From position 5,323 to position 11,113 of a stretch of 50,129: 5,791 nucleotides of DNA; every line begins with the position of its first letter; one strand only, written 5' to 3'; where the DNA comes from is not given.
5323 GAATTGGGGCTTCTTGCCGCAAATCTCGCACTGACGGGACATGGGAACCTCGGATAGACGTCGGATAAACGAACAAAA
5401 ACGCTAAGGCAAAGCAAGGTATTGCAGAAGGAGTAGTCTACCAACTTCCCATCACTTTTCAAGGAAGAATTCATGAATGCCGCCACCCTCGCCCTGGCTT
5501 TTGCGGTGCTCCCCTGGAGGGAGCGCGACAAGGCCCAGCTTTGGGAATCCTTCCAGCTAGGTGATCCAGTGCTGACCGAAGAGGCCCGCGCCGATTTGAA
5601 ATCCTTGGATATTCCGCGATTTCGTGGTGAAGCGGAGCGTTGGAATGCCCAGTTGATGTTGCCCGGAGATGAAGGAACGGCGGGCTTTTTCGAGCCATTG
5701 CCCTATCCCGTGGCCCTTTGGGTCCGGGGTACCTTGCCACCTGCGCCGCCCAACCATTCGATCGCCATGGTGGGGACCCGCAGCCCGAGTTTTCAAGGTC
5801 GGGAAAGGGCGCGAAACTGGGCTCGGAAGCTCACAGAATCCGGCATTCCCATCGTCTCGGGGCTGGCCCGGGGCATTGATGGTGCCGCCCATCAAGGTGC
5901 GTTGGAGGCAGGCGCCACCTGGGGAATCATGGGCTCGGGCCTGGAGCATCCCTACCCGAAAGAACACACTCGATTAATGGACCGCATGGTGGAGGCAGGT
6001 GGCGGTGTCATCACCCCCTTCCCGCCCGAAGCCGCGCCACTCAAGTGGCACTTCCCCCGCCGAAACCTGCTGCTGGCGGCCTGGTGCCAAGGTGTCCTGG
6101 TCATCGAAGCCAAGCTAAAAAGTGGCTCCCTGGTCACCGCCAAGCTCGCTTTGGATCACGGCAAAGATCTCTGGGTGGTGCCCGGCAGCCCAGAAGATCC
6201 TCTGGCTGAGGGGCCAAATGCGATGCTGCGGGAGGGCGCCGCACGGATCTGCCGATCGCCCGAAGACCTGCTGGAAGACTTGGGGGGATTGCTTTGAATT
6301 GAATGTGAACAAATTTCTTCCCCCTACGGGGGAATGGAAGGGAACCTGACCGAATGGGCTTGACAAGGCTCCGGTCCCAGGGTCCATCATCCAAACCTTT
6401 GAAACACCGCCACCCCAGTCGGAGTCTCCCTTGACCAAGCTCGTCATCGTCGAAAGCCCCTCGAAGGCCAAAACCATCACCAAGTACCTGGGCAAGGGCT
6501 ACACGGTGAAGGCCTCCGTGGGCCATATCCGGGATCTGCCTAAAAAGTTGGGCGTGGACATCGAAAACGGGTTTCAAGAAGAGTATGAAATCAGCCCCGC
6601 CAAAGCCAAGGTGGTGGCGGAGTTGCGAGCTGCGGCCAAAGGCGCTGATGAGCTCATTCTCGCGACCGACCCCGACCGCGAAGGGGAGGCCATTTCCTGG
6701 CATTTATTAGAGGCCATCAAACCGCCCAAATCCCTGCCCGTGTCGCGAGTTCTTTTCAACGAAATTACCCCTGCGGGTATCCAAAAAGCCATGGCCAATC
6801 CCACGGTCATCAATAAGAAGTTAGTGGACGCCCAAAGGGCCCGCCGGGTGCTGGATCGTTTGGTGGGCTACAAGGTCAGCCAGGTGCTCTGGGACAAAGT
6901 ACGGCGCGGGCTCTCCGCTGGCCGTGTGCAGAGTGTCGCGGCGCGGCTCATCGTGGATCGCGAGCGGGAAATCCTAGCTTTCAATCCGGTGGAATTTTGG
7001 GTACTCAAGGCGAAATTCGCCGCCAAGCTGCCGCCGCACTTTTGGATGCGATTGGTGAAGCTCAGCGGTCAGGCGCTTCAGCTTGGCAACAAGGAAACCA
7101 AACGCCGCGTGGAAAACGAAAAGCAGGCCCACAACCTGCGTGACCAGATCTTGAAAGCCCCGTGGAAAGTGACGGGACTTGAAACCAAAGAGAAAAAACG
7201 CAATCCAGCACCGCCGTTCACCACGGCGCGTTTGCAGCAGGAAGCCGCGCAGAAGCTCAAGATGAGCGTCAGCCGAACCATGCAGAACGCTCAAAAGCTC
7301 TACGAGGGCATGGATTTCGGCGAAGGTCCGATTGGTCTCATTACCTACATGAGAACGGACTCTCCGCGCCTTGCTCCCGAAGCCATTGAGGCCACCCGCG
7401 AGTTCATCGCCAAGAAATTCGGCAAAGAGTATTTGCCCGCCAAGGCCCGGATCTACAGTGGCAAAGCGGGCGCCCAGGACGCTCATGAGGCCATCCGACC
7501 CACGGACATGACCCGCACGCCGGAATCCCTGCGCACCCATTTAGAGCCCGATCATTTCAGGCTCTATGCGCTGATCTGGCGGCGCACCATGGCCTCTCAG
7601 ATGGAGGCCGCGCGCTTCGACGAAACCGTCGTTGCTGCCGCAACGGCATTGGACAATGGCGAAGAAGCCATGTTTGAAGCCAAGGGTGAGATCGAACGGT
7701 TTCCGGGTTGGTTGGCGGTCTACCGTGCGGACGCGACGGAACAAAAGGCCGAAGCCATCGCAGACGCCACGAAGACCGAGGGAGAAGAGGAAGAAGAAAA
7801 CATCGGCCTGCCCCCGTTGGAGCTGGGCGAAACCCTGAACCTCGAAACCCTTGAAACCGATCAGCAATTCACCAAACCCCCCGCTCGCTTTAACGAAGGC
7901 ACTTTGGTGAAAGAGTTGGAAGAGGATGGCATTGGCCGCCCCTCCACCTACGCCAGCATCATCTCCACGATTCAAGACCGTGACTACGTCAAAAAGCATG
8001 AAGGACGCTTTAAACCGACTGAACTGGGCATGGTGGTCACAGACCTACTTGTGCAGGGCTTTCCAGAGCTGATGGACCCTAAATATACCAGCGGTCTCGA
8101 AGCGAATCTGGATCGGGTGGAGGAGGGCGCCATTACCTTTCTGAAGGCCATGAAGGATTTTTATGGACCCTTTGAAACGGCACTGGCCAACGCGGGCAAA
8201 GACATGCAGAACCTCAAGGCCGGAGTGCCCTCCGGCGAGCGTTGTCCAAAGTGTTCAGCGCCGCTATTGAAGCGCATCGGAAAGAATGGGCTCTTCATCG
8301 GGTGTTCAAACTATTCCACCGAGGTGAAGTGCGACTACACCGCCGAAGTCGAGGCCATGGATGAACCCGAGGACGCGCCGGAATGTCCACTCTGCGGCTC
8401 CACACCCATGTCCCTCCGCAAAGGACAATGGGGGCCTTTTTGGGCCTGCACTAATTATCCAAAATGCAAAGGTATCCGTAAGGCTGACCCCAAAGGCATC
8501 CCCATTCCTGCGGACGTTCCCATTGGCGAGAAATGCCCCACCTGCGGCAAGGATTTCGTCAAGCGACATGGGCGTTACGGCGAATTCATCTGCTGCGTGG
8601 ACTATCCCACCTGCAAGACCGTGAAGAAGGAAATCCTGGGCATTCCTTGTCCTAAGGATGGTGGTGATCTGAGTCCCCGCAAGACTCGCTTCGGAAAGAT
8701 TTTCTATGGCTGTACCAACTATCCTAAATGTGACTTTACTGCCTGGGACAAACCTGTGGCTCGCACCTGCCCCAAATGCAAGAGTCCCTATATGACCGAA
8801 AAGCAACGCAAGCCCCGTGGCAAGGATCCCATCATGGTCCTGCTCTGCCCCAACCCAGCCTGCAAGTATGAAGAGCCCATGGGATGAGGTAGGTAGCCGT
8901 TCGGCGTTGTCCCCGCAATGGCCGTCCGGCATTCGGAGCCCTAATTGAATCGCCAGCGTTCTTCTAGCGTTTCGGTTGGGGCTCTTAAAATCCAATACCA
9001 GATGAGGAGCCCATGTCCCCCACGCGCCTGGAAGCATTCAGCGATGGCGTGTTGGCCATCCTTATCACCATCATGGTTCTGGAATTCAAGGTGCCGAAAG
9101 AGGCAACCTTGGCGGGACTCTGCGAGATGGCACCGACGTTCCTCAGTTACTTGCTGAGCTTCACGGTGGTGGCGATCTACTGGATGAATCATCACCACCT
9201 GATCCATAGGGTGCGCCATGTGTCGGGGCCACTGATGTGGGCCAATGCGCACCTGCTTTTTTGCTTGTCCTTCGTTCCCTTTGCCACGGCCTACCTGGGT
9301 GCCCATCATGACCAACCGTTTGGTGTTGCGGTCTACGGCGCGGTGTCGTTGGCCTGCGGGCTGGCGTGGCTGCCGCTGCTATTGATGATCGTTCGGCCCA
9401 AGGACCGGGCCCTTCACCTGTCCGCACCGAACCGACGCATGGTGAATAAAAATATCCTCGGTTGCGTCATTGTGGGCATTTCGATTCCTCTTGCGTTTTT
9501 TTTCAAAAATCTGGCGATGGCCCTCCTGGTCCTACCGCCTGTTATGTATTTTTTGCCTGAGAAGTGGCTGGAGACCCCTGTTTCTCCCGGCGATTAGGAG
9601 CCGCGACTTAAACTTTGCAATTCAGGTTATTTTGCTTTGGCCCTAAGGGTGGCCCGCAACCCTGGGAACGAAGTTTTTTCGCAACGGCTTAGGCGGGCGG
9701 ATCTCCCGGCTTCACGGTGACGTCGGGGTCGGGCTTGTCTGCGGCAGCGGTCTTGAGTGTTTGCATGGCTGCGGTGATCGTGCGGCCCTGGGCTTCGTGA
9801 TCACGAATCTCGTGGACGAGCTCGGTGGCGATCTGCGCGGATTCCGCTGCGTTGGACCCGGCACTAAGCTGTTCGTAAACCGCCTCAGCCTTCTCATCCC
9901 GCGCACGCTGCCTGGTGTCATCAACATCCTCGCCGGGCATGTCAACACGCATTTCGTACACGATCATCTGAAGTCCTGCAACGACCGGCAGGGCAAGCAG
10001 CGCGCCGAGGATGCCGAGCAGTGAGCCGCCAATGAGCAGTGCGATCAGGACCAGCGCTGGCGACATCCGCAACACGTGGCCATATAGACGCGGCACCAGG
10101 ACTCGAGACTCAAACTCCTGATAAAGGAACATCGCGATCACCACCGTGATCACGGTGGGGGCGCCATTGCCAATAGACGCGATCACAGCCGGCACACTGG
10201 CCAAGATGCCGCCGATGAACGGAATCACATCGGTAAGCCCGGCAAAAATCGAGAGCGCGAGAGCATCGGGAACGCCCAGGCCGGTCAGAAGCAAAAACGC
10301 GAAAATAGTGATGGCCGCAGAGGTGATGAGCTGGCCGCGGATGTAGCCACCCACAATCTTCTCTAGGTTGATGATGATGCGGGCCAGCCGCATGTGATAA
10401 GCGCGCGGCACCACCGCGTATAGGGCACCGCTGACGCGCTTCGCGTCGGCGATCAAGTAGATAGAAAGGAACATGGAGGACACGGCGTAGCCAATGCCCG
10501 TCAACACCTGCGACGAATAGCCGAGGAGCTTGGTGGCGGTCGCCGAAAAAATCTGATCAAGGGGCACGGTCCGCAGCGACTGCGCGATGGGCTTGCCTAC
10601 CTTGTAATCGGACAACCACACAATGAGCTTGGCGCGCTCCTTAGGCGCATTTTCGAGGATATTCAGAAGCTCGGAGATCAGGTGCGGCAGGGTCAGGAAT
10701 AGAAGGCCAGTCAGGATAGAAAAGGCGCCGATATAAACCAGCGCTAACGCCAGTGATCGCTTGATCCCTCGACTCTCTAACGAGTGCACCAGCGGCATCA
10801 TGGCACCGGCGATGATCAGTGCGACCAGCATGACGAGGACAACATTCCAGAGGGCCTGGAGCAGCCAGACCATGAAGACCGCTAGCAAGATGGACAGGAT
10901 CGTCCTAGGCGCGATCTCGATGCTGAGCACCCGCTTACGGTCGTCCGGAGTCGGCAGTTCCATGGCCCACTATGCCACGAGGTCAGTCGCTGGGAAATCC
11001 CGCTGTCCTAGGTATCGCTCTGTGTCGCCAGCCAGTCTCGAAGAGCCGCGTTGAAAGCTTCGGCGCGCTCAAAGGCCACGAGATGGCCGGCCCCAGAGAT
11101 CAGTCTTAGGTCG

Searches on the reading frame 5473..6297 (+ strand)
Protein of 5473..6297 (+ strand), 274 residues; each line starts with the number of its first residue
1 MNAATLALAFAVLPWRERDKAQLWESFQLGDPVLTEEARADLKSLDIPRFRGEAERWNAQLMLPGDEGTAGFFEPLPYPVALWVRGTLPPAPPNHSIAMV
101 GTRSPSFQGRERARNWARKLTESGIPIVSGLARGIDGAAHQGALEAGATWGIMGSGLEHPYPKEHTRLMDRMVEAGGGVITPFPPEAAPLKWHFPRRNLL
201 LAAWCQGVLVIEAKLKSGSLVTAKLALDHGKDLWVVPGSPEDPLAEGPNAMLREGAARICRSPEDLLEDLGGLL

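Call 95: search_protein_families(library=pfam, proteins=[window:5473-6297:+], max_evalue=0.00001)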
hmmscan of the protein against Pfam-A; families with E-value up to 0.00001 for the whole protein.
window:5473-6297:+ (274 aa): 1 family
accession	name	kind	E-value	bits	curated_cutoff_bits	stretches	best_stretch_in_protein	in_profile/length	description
PF02481.21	DNA_processg_A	-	2.3e-60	203.8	29.6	1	78-260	27-211/212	DNA recombination-mediator protein A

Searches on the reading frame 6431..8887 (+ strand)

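Call 95: search_protein_families(library=pfam, proteins=[window:6431-8887:+], max_evalue=0.00001)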
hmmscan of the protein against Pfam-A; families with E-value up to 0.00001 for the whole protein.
window:6431-8887:+ (818 aa): 3 families
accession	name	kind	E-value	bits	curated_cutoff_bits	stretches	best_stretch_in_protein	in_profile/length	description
PF01131.25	Topoisom_bac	-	2.1e-116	389.7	35.1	1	127-572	2-408/411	DNA topoisomerase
PF01396.24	Zn_ribbon_Top1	-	3e-41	139.3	32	4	739-775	3-38/39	Topoisomerase DNA binding C4 zinc finger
PF01751.28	Toprim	-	1.3e-22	80.2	23.1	1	3-112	1-96/96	Toprim domain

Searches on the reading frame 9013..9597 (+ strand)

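Call 95: search_protein_families(library=pfam, proteins=[window:9013-9597:+], max_evalue=0.00001)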
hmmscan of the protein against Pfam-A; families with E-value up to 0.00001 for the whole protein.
window:9013-9597:+ (194 aa): 1 family
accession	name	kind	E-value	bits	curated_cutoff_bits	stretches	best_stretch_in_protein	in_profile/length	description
PF06736.16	TMEM175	-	5.6e-32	110.5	25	1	5-89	1-88/88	Endosomal/lysosomal potassium channel TMEM175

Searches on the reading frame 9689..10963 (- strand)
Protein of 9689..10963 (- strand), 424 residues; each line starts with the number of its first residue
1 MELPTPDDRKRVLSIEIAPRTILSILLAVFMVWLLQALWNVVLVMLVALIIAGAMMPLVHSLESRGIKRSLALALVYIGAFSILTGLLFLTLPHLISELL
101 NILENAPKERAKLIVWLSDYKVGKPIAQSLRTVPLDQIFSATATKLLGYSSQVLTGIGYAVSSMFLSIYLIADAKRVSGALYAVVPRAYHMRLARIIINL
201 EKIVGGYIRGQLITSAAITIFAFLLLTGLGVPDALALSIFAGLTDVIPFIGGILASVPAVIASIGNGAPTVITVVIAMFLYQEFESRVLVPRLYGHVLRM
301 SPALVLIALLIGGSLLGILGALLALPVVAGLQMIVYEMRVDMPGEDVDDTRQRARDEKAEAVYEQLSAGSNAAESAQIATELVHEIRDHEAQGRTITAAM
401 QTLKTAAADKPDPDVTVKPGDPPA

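Call 95: search_protein_families(library=pfam, proteins=[window:9689-10963:-], max_evalue=0.00001)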
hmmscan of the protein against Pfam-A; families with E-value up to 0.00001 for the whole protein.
window:9689-10963:- (424 aa): 1 family
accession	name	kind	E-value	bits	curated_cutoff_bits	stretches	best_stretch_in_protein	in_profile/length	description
PF01594.21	AI-2E_transport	-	5.4e-51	174.1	34.3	1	23-336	2-324/327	AI-2E family transporter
